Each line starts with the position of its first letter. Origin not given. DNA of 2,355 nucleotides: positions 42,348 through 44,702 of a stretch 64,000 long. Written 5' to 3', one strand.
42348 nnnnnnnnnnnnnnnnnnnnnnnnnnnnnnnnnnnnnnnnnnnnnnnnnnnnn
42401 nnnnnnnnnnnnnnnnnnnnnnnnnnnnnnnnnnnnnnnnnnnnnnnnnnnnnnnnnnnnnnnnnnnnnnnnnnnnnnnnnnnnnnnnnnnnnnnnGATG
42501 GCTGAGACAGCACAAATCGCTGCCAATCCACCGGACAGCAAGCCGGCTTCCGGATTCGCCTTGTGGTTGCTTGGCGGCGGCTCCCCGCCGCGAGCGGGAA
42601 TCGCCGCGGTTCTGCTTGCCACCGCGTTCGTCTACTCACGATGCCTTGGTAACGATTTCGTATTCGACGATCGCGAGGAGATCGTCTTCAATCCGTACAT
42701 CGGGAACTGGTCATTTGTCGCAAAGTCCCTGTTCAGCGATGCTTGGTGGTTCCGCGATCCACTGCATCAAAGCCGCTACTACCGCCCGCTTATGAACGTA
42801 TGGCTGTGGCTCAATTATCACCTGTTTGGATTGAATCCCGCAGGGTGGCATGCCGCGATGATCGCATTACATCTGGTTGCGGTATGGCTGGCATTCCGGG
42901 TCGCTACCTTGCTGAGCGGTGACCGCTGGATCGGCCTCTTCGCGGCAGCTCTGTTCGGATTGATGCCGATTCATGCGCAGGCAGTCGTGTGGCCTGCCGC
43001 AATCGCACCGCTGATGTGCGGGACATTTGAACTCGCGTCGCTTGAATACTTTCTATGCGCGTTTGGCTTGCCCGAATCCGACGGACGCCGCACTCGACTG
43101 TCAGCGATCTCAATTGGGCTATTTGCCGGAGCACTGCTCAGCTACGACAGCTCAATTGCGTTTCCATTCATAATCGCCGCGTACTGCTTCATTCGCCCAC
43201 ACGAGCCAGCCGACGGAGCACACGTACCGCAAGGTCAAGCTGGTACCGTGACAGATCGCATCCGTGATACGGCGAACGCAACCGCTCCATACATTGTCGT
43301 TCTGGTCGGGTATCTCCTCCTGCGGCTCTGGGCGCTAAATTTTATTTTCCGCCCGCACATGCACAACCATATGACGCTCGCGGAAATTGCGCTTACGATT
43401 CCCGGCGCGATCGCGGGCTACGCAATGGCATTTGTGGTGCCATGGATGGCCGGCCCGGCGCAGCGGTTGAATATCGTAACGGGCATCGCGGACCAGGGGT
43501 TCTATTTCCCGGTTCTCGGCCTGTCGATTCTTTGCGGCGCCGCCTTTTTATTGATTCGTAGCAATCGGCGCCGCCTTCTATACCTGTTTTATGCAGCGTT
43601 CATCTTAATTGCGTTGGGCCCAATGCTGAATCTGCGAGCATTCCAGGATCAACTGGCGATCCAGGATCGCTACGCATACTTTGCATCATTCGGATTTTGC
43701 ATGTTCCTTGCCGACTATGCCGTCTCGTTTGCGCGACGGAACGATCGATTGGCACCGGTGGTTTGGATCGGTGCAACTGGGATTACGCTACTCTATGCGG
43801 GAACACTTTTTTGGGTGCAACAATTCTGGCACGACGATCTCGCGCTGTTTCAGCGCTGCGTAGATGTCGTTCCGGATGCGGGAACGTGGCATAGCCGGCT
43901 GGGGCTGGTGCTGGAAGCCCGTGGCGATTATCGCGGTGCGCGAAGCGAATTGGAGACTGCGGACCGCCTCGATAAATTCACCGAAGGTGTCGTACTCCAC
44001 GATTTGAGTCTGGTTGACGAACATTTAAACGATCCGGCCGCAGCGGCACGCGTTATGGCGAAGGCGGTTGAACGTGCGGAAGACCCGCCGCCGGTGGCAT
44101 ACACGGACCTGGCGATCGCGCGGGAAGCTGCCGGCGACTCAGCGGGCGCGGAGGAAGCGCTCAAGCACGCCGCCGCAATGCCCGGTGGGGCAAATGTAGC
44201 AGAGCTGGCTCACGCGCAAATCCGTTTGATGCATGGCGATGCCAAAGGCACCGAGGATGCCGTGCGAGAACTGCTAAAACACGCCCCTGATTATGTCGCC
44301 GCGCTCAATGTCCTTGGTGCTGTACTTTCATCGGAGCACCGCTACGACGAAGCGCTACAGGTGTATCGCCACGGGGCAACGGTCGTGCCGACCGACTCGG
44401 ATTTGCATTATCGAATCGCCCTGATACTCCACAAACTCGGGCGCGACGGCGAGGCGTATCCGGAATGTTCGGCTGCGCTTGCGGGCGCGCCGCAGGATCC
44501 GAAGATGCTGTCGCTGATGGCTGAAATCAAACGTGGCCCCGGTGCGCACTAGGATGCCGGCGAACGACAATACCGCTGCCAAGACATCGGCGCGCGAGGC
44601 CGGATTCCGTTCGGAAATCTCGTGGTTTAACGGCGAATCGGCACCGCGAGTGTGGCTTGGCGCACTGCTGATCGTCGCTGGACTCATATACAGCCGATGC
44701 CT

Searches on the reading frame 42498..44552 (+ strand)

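Call 10: search_protein_families(library=pfam, proteins=[window:42498-44552:+], max_evalue=0.001)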
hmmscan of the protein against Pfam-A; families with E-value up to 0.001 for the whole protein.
window:42498-44552:+ (684 aa): 12 families
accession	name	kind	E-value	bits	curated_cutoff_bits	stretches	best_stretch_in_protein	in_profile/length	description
PF07719.23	TPR_2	-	7.4e-11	41.7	27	0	601-628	2-29/34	Tetratricopeptide repeat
PF14559.12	TPR_19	-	1e-10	42.2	25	1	612-677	3-68/68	Tetratricopeptide repeat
PF13424.12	TPR_12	-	6e-10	39.6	30.1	0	591-625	35-70/77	Tetratricopeptide repeat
PF13432.12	TPR_16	-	7.9e-10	39.4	32.7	0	615-668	12-65/65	Tetratricopeptide repeat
PF13428.12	TPR_14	-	2.6e-09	37.3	23.5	0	601-641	2-42/44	Tetratricopeptide repeat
PF13431.12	TPR_17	-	6.6e-08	32.7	24.4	0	591-621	4-34/34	Tetratricopeptide repeat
PF00515.34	TPR_1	-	5e-06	26.6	27.8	0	601-624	2-25/34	Tetratricopeptide repeat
PF13181.12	TPR_8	-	3.4e-05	24.1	25.7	0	635-660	2-27/34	Tetratricopeptide repeat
PF25063.1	ARM_TT21_C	-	5.1e-05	23.7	35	1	520-669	44-199/209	Tetratricopeptide repeat protein 21 C-terminal ARM domain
PF23914.1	TPR_CcmH_CycH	-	0.00014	22.1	42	1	545-634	63-155/158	Cytochrome c-type biogenesis protein H TPR domain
PF13414.12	TPR_11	-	0.00016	21.7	26.8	0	615-648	9-42/42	TPR repeat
PF13371.12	TPR_9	-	0.00053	20.4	35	0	534-576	31-73/73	Tetratricopeptide repeat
